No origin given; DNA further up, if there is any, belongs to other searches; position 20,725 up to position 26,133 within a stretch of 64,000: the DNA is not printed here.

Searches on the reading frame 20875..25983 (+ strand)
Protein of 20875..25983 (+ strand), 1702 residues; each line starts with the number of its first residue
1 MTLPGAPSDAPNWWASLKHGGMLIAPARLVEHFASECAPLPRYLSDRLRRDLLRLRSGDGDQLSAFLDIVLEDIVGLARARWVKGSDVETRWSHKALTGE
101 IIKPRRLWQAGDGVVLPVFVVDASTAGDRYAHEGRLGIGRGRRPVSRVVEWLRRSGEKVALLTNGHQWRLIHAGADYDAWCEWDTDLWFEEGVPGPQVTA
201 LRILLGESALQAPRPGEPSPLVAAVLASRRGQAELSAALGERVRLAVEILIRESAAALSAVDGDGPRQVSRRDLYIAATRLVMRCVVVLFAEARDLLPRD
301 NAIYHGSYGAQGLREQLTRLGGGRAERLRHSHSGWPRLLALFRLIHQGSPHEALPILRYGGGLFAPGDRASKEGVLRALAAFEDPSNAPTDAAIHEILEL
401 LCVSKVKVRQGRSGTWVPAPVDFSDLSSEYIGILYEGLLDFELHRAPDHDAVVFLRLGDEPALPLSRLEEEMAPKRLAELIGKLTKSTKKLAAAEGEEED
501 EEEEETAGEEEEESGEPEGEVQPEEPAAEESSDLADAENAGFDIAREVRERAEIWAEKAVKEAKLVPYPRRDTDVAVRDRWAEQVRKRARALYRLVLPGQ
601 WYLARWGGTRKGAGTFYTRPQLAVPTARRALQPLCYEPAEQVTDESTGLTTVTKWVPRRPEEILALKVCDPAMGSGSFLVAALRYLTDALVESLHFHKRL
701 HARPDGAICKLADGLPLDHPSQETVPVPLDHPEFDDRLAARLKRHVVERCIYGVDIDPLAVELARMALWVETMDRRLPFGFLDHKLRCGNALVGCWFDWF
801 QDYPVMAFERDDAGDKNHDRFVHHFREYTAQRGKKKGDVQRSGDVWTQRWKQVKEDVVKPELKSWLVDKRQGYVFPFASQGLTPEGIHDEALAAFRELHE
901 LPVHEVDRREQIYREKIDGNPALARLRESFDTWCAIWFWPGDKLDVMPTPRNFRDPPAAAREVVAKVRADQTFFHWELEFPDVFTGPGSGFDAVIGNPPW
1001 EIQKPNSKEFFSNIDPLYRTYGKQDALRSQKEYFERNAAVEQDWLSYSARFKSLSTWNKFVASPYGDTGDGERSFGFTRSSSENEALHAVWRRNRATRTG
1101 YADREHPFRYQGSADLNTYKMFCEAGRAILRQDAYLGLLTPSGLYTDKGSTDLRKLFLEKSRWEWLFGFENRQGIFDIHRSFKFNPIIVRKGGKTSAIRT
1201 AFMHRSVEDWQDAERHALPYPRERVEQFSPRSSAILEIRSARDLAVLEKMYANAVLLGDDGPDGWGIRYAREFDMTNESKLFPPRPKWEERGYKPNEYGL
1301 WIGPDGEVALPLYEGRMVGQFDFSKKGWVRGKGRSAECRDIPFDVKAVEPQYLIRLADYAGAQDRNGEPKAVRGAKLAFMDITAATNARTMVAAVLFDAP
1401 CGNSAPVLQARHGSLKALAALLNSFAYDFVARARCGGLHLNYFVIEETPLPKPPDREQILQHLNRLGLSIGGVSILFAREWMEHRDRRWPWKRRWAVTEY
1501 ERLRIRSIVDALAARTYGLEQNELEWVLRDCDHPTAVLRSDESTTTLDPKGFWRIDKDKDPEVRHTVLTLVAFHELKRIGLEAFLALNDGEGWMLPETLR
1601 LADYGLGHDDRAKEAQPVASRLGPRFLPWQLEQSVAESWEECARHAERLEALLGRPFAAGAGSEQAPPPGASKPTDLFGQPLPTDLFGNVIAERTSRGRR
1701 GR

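Call 74: search_protein_families(library=padloc, proteins=[window:20875-25983:+], max_evalue=0.00001)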
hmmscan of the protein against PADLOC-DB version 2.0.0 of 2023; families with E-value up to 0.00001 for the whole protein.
window:20875-25983:+ (1702 aa): 21 families
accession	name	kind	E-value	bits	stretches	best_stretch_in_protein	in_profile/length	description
PDLC03622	REase_MTase_IIG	-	0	1576.3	1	148-1657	1-1500/1524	Type IIG restriction enzyme-methyltransferase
PDLC02643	DrmMI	-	7e-132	439.6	2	11-795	11-719/1347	DrmMI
PDLC02638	DrmMI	-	1.4e-94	316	3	571-795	510-718/935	DrmMI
PDLC02645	DrmMI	-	1.8e-66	222.9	2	574-795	510-713/772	DrmMI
PDLC03618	REase_MTase_IIG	-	1.4e-62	209.4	2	573-795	507-713/1429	Type IIG restriction enzyme-methyltransferase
PDLC02644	DrmMI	-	5.5e-45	151.7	2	572-795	24-229/988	DrmMI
PDLC03613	REase_MTase_IIG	-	8.9e-45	150.8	3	1104-1403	817-1086/1250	Type IIG restriction enzyme-methyltransferase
PDLC02639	DrmMI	-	1.8e-34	117.2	2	585-813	223-400/803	DrmMI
PDLC03620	REase_MTase_IIG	-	8.3e-33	111.1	2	595-795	540-726/1378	Type IIG restriction enzyme-methyltransferase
PDLC02642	DrmMI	-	1.5e-28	97.6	1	158-490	161-483/594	DrmMI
PDLC03611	REase_MTase_IIG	-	3.3e-28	95.7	2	963-1031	907-972/1532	Type IIG restriction enzyme-methyltransferase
PDLC02646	DrmMI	-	8.4e-23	78.4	1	735-795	39-98/792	DrmMI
PDLC03612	REase_MTase_IIG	-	1.3e-18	64.6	1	663-773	507-618/1247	Type IIG restriction enzyme-methyltransferase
PDLC02640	DrmMI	-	6.6e-18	61.8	1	110-403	113-408/1015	DrmMI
PDLC03614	REase_MTase_IIG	-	1.6e-17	60.4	1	734-803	621-689/1584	Type IIG restriction enzyme-methyltransferase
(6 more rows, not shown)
